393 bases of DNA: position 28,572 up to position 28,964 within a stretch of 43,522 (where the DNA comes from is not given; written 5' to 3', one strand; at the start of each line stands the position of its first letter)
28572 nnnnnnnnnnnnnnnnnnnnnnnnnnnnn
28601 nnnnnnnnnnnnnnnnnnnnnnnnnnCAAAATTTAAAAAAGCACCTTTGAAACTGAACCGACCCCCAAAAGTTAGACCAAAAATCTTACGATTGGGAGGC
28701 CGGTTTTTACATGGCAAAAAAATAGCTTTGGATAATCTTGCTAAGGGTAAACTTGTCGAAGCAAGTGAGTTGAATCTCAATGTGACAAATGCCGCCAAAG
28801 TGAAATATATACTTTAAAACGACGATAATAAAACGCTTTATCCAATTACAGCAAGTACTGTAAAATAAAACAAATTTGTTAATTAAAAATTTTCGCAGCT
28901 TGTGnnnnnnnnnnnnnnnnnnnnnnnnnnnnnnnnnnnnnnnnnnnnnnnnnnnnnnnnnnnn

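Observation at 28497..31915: Nested 3.1-kb AraC/ferredoxin/FAD-oxidoreductase module flanked by about 155-bp direct repeats of the permease 3-prime end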

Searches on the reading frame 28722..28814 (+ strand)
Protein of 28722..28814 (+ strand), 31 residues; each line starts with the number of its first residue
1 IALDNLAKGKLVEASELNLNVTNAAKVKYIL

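Call 68: search_protein_representatives(protein=window:28722-28814:+)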
Query: 31 residues. Proteins with E-value up to 0.001 (for the whole library): 0; up to 1e-10: 0; up to 1e-30: 0. The best 0 are listed.
